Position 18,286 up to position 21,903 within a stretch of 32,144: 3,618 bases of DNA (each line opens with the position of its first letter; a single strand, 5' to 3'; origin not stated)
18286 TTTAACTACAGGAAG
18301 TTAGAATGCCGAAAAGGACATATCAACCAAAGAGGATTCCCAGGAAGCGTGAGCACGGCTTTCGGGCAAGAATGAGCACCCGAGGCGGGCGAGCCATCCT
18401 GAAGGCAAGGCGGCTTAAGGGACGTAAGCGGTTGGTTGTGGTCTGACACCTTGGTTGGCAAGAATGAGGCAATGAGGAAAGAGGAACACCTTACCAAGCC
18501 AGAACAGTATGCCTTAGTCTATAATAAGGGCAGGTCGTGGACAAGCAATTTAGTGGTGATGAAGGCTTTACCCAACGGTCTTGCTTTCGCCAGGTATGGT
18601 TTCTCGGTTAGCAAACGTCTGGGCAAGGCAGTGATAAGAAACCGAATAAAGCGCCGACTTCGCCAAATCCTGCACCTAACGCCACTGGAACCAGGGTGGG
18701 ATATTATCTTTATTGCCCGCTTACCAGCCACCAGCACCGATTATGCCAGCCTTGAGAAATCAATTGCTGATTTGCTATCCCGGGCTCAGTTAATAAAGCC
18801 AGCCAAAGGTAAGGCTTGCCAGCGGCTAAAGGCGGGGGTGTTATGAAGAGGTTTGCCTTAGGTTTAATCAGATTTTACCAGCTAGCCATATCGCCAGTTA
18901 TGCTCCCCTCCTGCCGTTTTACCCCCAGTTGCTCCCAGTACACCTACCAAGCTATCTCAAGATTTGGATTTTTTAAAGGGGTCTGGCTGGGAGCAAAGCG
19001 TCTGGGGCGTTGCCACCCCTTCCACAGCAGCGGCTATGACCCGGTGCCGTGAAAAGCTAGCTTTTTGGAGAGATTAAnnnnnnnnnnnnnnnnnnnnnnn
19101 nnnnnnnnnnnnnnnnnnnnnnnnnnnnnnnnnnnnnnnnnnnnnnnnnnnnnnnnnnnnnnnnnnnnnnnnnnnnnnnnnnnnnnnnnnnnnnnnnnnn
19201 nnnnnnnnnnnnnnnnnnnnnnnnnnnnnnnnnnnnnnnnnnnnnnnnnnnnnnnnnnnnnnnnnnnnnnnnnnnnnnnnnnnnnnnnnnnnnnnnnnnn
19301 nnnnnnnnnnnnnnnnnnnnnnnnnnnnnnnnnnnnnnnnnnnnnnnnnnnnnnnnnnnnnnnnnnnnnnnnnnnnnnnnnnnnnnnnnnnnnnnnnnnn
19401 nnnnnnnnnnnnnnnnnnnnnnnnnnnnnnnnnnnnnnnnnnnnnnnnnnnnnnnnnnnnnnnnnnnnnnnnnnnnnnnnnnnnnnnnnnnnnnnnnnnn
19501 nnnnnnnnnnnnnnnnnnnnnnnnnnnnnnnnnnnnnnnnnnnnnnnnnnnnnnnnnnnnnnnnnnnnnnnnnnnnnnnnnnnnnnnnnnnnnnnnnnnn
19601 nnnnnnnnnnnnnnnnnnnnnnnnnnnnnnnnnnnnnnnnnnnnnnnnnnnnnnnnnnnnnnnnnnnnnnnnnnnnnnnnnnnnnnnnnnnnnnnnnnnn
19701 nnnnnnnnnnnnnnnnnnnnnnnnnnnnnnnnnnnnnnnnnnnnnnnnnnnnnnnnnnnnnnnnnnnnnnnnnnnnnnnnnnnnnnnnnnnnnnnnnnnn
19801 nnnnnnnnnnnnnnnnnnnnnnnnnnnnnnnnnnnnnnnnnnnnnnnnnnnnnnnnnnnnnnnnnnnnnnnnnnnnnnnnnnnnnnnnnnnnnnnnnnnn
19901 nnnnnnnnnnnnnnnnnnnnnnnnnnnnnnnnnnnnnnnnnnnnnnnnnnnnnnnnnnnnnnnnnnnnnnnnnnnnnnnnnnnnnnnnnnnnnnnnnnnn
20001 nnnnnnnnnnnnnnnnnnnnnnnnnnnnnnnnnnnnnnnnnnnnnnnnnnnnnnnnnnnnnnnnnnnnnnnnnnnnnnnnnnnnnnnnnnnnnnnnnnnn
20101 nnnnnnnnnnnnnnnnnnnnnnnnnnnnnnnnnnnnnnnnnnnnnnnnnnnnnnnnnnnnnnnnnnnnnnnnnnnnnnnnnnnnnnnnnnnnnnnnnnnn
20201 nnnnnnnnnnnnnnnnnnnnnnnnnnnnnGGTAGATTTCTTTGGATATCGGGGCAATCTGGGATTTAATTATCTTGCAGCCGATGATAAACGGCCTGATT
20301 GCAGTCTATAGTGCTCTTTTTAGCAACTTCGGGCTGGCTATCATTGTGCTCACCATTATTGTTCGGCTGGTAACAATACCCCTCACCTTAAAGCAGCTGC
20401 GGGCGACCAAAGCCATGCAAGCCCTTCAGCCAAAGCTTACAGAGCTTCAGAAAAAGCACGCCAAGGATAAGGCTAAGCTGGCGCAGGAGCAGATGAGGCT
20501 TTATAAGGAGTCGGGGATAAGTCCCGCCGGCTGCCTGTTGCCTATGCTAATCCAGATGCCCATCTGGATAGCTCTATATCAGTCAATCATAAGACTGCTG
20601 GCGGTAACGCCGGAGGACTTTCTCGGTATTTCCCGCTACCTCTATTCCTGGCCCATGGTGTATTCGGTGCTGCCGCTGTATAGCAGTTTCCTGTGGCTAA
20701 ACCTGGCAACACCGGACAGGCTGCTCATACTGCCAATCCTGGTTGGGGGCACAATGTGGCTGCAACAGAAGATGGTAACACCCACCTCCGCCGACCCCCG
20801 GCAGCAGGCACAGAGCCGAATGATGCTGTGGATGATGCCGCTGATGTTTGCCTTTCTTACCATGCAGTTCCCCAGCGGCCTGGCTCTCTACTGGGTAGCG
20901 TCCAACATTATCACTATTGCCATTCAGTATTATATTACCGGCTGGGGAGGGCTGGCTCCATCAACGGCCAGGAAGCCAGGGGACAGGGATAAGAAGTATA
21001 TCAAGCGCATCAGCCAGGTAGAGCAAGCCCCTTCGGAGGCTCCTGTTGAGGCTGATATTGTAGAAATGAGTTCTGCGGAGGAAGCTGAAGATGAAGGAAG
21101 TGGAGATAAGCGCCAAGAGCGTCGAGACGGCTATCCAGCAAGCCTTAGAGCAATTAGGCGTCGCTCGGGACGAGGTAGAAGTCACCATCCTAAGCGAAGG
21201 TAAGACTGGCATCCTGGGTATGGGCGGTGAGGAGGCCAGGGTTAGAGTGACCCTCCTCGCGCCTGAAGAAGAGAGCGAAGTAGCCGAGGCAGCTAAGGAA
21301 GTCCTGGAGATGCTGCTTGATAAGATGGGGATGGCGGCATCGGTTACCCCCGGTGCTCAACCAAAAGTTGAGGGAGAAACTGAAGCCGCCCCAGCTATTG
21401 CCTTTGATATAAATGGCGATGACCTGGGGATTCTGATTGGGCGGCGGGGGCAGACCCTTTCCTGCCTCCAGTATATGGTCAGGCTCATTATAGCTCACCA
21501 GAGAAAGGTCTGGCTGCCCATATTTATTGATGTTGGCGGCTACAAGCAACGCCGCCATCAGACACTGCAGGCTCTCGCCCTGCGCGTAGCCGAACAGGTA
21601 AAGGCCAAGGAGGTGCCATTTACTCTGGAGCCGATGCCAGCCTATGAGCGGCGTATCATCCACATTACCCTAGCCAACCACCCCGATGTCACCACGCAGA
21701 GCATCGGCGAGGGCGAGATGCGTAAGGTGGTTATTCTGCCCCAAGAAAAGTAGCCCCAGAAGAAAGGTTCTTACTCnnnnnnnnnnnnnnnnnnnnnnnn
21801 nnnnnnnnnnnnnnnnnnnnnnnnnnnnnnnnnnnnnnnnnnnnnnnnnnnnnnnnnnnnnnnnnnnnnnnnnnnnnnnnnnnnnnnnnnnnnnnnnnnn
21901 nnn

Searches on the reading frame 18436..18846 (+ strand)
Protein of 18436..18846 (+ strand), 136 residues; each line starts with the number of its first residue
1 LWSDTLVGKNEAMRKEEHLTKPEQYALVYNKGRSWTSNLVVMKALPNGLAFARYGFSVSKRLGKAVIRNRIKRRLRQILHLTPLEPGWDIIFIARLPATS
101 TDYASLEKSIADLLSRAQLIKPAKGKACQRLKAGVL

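Call 7: search_protein_families(library=pfam, proteins=[window:18436-18846:+])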
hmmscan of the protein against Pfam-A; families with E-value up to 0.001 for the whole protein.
window:18436-18846:+ (136 aa): 1 family
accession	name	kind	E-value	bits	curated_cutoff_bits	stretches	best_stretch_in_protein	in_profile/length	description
PF00825.24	Ribonuclease_P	-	1.5e-25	89.8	22.3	1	13-117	1-108/109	Ribonuclease P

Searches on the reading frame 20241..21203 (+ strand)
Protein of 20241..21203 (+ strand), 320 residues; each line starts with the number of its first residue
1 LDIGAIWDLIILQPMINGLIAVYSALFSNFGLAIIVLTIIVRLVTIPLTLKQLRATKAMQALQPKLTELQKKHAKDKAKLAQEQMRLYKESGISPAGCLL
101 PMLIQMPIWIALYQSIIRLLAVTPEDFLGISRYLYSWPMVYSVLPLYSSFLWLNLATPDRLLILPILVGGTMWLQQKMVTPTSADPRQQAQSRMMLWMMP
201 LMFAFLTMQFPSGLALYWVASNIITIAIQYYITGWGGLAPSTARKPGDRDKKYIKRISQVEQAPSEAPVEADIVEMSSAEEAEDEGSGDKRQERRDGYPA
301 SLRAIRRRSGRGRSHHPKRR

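Call 9: search_protein_families(library=pfam, proteins=[window:20241-21203:+])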
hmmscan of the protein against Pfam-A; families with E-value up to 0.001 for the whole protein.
window:20241-21203:+ (320 aa): 1 family
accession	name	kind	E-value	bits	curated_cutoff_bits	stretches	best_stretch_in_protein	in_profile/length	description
PF02096.25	60KD_IMP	-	2.5e-55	187.4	35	1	30-233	1-162/163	60Kd inner membrane protein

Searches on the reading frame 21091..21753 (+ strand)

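Call 9: search_protein_families(library=pfam, proteins=[window:21091-21753:+])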
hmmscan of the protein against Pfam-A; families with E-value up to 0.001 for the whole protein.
window:21091-21753:+ (220 aa): 3 families
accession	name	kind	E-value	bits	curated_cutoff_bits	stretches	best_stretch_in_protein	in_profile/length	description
PF01424.28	R3H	-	6e-19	68.3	26.8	1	157-216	1-59/60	R3H domain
PF14804.11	Jag_N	-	2.2e-18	66.8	25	1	6-55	1-50/50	Jag N-terminus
PF13083.13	KH_KhpA-B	-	1.7e-11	44.3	32.1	1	94-139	23-67/73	KhpA/KhpB, KH domain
